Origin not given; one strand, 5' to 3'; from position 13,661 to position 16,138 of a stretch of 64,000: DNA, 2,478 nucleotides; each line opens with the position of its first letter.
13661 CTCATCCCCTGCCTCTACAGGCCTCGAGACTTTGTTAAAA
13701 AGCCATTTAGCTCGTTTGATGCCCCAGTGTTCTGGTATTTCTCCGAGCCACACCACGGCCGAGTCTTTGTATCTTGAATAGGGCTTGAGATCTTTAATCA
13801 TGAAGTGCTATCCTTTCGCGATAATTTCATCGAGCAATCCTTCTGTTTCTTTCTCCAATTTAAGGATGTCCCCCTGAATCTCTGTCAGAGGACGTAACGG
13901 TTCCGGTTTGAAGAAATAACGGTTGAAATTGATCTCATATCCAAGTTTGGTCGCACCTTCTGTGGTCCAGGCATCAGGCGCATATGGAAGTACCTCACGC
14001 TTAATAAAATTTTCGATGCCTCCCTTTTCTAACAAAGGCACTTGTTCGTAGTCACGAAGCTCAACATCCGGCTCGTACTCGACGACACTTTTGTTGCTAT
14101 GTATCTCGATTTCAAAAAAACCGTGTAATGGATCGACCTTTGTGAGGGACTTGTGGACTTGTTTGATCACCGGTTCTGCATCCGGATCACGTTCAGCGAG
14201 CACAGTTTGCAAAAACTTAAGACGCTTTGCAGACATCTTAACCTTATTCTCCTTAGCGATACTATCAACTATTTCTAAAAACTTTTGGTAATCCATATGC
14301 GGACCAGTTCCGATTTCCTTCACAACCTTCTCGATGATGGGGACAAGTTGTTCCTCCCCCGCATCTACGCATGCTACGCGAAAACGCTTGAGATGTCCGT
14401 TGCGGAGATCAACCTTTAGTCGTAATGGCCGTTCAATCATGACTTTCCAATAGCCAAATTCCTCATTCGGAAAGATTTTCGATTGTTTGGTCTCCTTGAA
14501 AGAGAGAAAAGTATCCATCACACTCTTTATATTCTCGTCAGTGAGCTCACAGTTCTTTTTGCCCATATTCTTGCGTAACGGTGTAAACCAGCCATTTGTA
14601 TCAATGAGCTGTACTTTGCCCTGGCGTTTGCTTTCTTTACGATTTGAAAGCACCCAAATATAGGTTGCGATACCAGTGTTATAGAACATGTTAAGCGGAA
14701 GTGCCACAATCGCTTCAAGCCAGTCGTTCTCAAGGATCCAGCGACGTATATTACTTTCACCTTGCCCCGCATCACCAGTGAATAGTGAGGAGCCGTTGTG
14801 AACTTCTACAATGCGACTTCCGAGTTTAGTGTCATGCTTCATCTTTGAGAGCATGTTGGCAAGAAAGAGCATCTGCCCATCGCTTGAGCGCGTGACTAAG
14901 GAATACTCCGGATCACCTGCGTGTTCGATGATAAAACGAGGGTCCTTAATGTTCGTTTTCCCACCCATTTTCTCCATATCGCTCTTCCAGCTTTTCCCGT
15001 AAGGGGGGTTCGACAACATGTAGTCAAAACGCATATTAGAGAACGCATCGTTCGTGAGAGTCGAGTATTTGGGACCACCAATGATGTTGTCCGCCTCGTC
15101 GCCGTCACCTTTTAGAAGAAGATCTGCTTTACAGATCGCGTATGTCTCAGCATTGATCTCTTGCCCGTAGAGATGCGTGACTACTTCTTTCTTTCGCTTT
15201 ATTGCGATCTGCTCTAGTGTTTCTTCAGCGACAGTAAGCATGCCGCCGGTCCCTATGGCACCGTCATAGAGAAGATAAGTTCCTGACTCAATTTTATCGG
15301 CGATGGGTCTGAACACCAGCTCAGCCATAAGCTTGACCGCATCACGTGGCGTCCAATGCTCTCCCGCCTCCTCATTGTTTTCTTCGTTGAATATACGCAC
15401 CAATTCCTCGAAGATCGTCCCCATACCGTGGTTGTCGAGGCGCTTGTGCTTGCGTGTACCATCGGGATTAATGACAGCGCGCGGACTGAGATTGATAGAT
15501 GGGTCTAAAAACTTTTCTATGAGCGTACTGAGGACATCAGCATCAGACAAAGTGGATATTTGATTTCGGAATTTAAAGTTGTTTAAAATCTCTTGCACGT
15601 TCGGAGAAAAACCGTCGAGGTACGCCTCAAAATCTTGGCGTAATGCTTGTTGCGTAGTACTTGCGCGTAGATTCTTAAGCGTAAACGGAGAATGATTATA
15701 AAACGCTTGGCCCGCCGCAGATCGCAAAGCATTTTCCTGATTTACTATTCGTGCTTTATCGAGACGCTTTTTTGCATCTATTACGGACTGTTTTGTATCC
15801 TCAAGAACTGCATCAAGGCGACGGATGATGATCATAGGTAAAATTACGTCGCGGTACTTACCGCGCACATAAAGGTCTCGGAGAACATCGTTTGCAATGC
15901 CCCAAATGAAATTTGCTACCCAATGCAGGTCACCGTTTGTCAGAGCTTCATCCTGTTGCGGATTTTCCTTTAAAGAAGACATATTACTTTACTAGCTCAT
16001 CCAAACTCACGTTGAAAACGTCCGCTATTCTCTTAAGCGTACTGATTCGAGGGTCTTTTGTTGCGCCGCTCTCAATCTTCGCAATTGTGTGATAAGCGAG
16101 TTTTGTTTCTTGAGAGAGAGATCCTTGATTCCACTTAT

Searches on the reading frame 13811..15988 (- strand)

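Call 61: search_protein_families(library=pfam, proteins=[window:13811-15988:-], max_evalue=0.001)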
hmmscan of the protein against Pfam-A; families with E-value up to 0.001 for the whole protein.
window:13811-15988:- (726 aa): 3 families
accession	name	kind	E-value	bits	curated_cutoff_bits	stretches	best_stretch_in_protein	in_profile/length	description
PF02384.22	N6_Mtase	-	1.4e-50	172.8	20.4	1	186-502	3-280/311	N-6 DNA Methylase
PF12161.14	HsdM_N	-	6.2e-24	85.6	24.5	1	25-160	2-135/135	HsdM N-terminal domain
PF07669.17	Eco57I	-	1.6e-05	25.5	25.3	1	272-430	2-165/171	Eco57I restriction-modification methylase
